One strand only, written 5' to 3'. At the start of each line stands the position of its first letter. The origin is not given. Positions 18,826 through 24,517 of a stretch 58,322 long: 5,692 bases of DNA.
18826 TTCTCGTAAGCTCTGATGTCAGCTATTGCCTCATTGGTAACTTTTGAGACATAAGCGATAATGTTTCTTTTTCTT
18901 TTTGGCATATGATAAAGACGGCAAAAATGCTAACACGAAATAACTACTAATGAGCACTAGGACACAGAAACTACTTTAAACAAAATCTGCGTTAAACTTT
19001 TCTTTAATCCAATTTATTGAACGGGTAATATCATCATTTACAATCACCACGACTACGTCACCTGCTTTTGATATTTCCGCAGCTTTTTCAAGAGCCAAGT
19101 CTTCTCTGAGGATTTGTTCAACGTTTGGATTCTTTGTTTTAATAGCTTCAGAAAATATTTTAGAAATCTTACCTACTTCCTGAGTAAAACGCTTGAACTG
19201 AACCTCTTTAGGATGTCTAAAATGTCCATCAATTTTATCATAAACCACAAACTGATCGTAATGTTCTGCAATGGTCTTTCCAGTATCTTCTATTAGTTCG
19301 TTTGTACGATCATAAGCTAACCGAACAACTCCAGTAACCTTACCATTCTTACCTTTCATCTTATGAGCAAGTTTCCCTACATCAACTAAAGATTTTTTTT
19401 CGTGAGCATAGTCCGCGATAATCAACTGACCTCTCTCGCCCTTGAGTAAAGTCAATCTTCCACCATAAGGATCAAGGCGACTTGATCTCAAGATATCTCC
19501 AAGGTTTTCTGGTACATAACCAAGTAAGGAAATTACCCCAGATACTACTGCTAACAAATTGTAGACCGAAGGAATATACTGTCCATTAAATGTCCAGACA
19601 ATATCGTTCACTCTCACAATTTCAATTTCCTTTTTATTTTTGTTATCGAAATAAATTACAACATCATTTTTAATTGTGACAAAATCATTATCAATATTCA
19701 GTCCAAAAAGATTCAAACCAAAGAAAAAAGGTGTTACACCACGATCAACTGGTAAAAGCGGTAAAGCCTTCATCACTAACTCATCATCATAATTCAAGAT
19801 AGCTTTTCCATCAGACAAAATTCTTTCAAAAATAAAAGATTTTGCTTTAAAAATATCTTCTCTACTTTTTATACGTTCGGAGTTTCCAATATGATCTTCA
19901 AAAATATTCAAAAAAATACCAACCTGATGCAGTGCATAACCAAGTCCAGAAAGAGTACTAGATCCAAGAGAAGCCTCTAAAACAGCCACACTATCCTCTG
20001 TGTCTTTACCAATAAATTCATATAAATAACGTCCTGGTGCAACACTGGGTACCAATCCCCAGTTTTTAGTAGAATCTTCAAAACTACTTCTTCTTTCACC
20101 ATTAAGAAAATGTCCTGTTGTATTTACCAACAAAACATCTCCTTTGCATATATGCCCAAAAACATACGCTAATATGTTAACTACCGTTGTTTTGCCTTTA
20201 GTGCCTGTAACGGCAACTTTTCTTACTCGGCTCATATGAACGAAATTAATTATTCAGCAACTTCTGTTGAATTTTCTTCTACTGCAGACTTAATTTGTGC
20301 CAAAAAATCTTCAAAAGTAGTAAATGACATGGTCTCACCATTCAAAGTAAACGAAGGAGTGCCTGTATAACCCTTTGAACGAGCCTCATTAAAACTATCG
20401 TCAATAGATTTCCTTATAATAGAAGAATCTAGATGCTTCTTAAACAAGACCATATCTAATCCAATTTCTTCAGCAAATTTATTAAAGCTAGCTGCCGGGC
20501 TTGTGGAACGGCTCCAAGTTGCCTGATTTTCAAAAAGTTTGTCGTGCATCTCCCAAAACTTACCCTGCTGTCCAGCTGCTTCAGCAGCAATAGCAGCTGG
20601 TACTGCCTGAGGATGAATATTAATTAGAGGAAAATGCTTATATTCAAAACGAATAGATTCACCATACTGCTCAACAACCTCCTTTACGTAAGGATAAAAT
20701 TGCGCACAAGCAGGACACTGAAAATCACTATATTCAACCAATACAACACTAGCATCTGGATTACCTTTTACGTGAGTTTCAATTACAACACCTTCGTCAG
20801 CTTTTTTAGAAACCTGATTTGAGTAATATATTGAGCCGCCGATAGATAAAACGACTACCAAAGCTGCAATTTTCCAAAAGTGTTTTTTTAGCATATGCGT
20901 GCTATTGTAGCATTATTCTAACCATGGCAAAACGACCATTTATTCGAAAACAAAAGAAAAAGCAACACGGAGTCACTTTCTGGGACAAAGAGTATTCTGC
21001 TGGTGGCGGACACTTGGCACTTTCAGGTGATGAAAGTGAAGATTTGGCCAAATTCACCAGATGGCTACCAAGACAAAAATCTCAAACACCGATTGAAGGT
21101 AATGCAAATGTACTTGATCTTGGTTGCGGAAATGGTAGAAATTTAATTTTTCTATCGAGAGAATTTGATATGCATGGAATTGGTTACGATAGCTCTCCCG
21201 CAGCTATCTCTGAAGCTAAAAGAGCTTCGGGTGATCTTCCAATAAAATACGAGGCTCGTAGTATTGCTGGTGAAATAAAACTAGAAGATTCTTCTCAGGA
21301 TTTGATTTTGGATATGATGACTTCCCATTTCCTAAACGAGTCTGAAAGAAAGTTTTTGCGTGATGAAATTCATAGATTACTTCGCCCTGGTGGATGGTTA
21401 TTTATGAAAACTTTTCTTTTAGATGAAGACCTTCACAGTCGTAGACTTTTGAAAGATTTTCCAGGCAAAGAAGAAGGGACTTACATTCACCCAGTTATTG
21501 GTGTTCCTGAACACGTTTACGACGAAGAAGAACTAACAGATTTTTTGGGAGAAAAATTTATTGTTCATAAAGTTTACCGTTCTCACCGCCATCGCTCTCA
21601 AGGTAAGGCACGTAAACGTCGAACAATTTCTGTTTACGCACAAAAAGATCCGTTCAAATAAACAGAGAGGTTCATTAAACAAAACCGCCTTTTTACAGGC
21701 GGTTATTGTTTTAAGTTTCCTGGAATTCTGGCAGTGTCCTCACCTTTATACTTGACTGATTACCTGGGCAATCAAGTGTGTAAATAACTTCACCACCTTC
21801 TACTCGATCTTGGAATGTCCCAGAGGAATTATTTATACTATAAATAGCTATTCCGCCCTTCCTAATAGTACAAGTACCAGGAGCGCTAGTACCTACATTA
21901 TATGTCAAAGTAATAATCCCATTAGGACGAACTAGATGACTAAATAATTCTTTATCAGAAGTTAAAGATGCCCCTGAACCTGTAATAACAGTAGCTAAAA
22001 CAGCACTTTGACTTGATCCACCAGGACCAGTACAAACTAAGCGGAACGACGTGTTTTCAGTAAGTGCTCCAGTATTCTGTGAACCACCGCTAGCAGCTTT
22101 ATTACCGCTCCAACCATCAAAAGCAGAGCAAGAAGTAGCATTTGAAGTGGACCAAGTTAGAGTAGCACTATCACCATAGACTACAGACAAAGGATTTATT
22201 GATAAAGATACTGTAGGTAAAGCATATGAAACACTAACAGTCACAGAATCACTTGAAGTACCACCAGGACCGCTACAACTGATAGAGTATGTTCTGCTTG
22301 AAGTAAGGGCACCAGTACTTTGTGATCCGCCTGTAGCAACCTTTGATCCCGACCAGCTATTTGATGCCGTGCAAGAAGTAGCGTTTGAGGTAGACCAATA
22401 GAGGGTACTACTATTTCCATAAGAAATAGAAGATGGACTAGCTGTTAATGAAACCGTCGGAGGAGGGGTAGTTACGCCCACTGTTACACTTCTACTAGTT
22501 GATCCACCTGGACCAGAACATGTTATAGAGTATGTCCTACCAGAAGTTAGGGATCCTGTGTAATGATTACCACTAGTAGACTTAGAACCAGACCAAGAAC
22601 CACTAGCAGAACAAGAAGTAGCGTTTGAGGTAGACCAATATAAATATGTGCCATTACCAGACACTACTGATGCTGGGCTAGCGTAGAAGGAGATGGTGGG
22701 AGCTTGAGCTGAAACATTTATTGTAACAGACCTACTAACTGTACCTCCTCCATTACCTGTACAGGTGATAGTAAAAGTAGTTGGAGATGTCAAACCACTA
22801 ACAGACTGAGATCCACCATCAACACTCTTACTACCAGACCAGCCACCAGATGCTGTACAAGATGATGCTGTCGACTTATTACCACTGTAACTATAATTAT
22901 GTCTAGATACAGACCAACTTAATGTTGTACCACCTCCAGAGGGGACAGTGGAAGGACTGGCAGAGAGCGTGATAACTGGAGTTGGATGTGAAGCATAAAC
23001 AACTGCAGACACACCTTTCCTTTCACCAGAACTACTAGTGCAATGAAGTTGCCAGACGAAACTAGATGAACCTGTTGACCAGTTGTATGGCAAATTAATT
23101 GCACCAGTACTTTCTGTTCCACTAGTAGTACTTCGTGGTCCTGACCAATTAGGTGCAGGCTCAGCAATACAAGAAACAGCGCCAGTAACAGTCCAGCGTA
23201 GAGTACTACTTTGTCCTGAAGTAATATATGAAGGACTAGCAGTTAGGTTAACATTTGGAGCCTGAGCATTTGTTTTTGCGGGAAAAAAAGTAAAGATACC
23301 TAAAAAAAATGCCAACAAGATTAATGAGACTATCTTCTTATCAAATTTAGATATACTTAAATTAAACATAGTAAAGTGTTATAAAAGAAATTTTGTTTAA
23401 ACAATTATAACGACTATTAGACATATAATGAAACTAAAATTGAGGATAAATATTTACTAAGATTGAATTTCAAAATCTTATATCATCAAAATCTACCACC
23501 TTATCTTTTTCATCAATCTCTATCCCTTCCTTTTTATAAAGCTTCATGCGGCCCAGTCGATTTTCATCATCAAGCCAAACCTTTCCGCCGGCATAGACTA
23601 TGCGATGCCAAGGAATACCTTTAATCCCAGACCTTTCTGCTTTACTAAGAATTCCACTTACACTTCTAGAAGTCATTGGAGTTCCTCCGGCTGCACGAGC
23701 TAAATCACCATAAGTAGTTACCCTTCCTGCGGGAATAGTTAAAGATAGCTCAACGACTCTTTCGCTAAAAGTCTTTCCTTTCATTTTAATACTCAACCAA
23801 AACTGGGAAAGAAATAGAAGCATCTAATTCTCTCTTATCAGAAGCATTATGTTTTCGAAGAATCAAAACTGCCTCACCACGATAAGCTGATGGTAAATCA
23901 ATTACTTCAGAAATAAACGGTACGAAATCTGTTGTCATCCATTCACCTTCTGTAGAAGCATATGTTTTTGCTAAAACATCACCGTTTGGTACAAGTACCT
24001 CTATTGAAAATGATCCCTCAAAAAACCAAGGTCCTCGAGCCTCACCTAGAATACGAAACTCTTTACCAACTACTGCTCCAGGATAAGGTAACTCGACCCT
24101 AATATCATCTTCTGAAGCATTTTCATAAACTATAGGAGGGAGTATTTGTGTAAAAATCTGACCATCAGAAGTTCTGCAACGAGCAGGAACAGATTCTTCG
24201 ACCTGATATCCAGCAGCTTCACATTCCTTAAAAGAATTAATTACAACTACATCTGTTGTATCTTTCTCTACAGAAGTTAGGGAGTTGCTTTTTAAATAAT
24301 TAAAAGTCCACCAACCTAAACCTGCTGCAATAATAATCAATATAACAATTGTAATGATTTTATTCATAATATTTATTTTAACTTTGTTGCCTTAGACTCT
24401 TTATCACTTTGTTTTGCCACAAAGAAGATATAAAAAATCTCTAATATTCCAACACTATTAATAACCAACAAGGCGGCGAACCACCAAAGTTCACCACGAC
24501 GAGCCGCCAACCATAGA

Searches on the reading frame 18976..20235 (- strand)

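Call 15: search_protein_families(library=pfam, proteins=[window:18976-20235:-], max_evalue=0.001)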
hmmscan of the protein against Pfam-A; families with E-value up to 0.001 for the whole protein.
window:18976-20235:- (419 aa): 2 families
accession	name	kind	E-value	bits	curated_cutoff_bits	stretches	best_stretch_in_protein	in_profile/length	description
PF08245.18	Mur_ligase_M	-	7.1e-16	59.2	24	1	9-156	1-133/200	Mur ligase middle domain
PF02875.26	Mur_ligase_C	-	5.6e-07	30.9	28.4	1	259-397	1-123/127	Mur ligase, glutamate ligase domain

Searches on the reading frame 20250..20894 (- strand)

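Call 15: search_protein_families(library=pfam, proteins=[window:20250-20894:-], max_evalue=0.001)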
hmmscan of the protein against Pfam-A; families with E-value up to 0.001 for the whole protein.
window:20250-20894:- (214 aa): 2 families
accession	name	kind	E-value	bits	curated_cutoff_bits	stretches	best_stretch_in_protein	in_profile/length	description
PF13462.12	Thioredoxin_4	-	9.9e-29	101.1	23.2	1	39-202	4-164/165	Thioredoxin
PF01323.26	DSBA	-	1.2e-17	64.7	25.6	2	100-191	91-178/191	DSBA-like thioredoxin domain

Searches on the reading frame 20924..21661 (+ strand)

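Call 15: search_protein_families(library=pfam, proteins=[window:20924-21661:+], max_evalue=0.001)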
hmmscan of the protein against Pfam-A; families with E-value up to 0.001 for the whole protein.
window:20924-21661:+ (245 aa): 6 families
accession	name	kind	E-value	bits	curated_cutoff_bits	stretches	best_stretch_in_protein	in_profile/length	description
PF13649.12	Methyltransf_25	-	3.3e-15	57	27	1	63-157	1-97/97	Methyltransferase domain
PF08241.18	Methyltransf_11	-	9e-14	52.3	21.2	1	64-160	1-94/95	Methyltransferase domain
PF13847.12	Methyltransf_31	-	2.1e-12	47.4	27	1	58-171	2-119/145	Methyltransferase domain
PF13489.12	Methyltransf_23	-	1.6e-11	44.6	27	1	57-182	20-135/164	Methyltransferase domain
PF08242.18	Methyltransf_12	-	1.8e-09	38.6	30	1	64-159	1-98/98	Methyltransferase domain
PF03848.20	TehB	-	0.00011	22.1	20.4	1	61-160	32-131/193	Tellurite resistance protein TehB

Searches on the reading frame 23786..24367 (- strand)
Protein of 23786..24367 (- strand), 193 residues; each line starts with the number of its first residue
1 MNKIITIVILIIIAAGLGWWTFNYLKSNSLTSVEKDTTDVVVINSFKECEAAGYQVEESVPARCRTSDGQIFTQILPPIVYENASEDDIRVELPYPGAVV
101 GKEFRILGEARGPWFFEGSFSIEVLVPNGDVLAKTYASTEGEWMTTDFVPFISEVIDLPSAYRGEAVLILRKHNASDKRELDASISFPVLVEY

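Call 14: search_protein_families(library=pfam, proteins=[window:23786-24367:-], max_evalue=0.001)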
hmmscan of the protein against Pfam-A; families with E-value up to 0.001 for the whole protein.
window:23786-24367:- (193 aa): 1 family
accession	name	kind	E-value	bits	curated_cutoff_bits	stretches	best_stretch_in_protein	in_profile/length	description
PF10648.15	Gmad2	-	2.8e-08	34.4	25.7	1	89-177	2-84/86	Immunoglobulin-like domain of bacterial spore germination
